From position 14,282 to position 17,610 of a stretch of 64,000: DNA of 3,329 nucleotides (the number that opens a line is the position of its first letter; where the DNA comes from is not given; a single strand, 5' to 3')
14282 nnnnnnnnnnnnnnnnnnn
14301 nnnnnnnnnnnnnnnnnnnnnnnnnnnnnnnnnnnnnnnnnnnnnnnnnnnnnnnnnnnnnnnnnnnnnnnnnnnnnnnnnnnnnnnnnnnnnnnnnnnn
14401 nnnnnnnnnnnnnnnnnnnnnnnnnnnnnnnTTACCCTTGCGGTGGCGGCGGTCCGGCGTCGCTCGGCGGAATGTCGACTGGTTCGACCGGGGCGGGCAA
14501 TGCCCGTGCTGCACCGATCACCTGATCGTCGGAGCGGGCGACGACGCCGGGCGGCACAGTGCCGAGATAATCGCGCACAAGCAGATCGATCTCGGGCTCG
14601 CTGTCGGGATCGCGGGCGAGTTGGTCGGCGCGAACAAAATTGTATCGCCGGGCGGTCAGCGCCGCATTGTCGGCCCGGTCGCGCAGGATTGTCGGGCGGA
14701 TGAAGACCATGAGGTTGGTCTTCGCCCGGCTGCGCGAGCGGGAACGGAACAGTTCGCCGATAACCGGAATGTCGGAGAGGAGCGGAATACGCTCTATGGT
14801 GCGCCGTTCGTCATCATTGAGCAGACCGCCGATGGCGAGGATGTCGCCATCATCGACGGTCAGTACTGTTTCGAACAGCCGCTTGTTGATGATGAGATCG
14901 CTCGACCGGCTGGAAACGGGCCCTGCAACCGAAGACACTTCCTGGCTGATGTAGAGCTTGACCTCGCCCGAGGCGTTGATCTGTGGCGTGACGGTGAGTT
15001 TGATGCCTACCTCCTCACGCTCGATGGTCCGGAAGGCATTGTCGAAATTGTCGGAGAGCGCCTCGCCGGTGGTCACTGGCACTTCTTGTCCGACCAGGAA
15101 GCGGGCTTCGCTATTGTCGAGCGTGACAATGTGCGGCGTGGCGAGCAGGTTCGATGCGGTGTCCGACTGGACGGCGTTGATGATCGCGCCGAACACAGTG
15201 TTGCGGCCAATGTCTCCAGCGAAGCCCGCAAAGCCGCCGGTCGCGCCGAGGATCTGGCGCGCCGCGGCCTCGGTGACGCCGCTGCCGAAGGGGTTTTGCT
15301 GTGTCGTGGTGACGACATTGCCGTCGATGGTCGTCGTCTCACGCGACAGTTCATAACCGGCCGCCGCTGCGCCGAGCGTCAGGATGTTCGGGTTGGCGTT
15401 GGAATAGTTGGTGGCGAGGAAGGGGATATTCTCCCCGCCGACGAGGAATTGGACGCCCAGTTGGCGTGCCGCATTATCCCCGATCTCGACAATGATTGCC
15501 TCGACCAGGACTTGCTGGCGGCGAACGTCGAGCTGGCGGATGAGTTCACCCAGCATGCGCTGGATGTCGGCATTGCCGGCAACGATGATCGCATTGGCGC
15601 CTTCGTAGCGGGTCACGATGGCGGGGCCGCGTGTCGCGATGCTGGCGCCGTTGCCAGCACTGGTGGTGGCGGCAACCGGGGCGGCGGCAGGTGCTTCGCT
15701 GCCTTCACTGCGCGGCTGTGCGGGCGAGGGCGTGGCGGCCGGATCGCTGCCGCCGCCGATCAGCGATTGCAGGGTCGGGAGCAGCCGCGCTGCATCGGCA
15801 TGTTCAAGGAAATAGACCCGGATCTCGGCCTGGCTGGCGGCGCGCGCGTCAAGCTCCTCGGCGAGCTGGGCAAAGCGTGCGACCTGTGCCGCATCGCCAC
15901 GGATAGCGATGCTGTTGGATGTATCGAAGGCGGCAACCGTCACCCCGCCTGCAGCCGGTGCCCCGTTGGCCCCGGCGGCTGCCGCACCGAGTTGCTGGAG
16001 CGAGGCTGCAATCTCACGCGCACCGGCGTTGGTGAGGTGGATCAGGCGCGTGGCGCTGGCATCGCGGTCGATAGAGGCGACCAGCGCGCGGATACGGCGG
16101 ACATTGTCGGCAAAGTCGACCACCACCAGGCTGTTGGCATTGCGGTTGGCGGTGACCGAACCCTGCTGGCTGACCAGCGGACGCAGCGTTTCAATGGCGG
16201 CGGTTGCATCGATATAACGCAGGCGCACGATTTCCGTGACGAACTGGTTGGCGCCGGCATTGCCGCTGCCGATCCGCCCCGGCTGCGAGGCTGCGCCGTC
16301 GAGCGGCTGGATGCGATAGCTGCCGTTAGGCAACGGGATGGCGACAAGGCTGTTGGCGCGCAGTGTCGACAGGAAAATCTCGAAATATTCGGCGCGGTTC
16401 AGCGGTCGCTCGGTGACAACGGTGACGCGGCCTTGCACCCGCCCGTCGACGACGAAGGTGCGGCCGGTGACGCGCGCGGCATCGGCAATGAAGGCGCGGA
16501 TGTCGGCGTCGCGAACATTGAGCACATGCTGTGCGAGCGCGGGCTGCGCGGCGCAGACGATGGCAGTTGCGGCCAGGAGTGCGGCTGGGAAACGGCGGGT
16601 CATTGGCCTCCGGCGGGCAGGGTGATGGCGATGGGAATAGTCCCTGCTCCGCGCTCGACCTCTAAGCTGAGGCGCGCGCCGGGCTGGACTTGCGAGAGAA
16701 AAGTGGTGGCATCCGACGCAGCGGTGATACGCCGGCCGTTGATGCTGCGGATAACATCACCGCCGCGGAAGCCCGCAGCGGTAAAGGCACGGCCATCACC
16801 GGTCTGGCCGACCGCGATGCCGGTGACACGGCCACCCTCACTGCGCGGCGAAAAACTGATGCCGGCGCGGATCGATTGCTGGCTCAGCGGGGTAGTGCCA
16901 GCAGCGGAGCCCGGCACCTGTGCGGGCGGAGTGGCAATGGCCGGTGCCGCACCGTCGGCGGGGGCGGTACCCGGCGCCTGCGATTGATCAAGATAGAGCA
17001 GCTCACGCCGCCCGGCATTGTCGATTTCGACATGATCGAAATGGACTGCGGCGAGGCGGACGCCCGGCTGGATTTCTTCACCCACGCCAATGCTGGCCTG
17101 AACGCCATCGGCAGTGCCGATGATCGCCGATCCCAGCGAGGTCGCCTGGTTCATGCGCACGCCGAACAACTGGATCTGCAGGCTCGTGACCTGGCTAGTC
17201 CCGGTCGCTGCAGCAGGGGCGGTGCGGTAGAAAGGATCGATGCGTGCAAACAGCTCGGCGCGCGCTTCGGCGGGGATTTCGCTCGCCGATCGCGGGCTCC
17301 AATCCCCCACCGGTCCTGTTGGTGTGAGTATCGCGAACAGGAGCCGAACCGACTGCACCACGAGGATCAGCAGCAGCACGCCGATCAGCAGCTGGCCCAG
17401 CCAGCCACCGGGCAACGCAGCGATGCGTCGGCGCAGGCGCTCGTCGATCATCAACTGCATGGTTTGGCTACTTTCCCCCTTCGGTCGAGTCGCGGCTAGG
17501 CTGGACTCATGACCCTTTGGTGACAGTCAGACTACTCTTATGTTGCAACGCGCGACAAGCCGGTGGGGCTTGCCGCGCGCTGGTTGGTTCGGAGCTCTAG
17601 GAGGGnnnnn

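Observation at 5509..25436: Candidate phosphate-starvation secretion and scavenging island: T2SS + TonB receptor + unknown lipoprotein + TPR protein + Tat-PhoD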

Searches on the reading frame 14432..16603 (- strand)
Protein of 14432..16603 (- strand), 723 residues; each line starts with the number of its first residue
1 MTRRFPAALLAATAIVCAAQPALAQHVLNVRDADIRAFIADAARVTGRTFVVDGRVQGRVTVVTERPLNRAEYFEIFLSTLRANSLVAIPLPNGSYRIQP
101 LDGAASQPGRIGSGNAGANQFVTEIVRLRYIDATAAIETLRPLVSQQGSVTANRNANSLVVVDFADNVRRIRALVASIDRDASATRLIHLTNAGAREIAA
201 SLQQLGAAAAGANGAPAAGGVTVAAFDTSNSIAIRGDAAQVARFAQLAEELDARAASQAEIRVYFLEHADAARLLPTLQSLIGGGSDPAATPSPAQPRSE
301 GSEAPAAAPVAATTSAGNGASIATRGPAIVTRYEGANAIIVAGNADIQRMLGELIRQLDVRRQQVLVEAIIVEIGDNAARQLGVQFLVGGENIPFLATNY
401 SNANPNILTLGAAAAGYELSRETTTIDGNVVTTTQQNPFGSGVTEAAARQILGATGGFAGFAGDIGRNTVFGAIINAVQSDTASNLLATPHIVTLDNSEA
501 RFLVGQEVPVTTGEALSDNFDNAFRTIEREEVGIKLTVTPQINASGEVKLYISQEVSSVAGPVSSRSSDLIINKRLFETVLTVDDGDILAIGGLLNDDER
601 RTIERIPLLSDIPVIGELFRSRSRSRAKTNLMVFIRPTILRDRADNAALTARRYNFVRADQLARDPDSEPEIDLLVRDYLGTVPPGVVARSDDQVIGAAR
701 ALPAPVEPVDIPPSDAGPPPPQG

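Call 4: search_protein_families(library=pfam, proteins=[window:14432-16603:-], max_evalue=0.01)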
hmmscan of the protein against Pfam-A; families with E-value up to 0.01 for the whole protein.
window:14432-16603:- (723 aa): 3 families
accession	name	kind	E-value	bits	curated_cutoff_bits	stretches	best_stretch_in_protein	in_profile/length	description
PF00263.26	Secretin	-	3.7e-47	160.5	27.5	1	477-641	1-169/169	Bacterial type II and III secretion system protein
PF03958.22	Secretin_N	-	8.7e-37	125.6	28.2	3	262-364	2-69/69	Bacterial type II/III secretion system short domain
PF21305.2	type_II_gspD_N0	-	1.2e-22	79.9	27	1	28-98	1-71/71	GspD-like, N0 domain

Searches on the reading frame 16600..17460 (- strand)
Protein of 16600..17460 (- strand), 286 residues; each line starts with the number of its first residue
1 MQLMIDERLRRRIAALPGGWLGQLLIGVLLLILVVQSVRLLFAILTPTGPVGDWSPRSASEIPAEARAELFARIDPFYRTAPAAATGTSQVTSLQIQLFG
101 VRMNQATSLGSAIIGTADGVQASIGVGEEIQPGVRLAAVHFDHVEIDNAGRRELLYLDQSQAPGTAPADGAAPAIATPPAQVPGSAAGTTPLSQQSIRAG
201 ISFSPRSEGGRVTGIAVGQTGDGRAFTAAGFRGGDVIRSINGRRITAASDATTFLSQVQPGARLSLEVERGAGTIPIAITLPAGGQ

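Call 4: search_protein_families(library=pfam, proteins=[window:16600-17460:-], max_evalue=0.01)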
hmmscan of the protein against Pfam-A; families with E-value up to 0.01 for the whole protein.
window:16600-17460:- (286 aa): 4 families
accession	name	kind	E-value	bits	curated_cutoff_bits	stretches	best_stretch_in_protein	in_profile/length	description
PF11356.14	T2SSC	-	4.1e-21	75.7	27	1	29-157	3-141/141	Type II secretion system protein C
PF13180.12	PDZ_2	-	4.5e-08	33.7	27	1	200-279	4-78/80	PDZ domain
PF17820.7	PDZ_6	-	0.00016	21.8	27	1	228-270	13-54/54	PDZ domain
PF00595.29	PDZ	-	0.00076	20.2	23.2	1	198-268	11-80/81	PDZ domain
